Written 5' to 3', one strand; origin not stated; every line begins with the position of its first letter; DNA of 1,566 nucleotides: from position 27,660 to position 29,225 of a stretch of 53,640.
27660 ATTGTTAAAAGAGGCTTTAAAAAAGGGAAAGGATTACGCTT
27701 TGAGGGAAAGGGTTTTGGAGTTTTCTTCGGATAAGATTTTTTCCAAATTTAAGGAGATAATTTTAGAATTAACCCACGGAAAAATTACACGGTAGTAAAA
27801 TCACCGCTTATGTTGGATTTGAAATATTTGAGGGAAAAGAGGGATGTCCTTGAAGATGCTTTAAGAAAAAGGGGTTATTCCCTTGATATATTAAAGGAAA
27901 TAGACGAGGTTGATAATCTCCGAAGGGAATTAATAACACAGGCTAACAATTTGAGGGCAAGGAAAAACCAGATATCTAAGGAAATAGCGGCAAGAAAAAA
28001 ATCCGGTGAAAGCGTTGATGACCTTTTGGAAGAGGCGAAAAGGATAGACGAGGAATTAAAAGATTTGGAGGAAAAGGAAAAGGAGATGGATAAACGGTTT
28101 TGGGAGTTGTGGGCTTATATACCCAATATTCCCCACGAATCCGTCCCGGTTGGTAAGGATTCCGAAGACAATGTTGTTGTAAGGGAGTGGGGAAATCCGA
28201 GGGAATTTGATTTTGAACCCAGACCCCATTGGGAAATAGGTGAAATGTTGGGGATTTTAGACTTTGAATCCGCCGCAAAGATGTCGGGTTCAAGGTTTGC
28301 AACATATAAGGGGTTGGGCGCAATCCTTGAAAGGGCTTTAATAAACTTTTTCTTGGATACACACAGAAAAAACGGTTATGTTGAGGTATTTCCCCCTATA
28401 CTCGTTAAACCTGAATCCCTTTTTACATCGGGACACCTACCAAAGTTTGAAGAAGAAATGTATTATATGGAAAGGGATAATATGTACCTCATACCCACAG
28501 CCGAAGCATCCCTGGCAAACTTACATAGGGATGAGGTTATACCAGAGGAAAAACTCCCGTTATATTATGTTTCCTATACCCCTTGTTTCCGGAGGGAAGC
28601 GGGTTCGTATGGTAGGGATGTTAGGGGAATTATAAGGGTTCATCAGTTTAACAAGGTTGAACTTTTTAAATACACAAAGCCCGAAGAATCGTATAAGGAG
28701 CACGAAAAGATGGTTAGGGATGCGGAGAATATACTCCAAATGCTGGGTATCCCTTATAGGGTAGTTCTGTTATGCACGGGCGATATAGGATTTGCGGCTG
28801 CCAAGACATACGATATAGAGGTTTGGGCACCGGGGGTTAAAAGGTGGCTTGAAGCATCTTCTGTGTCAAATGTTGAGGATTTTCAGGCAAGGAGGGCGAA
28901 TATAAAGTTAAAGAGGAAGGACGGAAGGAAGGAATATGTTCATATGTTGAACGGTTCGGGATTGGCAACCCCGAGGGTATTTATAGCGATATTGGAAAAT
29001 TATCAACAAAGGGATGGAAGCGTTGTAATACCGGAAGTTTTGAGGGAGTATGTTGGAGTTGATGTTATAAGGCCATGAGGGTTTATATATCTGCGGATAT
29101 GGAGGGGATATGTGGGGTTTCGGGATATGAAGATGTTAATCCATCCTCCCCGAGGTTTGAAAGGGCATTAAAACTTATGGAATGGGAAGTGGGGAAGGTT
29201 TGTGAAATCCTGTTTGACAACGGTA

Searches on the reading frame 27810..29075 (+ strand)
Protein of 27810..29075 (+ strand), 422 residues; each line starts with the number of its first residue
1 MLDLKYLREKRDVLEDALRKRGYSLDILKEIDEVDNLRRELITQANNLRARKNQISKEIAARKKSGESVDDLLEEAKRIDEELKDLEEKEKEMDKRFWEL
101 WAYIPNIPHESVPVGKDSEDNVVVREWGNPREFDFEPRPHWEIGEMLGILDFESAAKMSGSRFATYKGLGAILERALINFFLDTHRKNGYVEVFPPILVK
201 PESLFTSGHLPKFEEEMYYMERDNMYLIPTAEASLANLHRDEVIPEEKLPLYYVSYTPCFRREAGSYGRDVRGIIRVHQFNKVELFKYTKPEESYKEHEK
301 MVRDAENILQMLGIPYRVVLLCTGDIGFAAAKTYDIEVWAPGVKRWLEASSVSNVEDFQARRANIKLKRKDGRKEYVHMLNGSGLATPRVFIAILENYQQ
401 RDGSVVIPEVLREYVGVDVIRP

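Call 71: find_encoding_contigs(protein=window:27810-29075:+, flank=10000, max_places=1)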
Protein window:27810-29075:+ (422 aa): 3 contigs read that carry it; 1 place shown.
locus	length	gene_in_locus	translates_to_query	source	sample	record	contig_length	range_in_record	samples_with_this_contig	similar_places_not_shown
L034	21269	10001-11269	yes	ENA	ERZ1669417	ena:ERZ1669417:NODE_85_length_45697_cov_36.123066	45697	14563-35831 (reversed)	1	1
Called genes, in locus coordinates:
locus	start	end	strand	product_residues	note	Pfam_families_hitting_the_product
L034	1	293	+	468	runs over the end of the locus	PF00361:Proton_antipo_M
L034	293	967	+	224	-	PF01884:PcrB, PF00977:His_biosynth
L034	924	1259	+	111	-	-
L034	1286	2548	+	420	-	PF18073:Zn_ribbon_LapB (weak), PF13481:AAA_25, PF03796:DnaB_C (weak), PF06745:ATPase, PF23442:DUF7125 (weak), PF25199:nSTAND_NTPase5 (faint)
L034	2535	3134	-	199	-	PF13709:DUF4159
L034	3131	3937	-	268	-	PF00456:Transketolase_N, PF13292:DXP_synthase_N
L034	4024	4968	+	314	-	PF01075:Glyco_transf_9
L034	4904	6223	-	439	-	PF04932:Wzy_C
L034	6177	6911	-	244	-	PF00535:Glycos_transf_2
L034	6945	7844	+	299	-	PF02636:Methyltransf_28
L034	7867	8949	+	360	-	PF00534:Glycos_transf_1, PF13692:Glyco_trans_1_4, PF20706:GT4-conflict, PF13524:Glyco_trans_1_2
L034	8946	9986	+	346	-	PF13692:Glyco_trans_1_4, PF13524:Glyco_trans_1_2 (weak)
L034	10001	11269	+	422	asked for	PF02403:Seryl_tRNA_N, PF00587:tRNA-synt_2b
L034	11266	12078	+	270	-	PF04951:Peptidase_M55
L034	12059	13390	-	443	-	PF08486:SpoIID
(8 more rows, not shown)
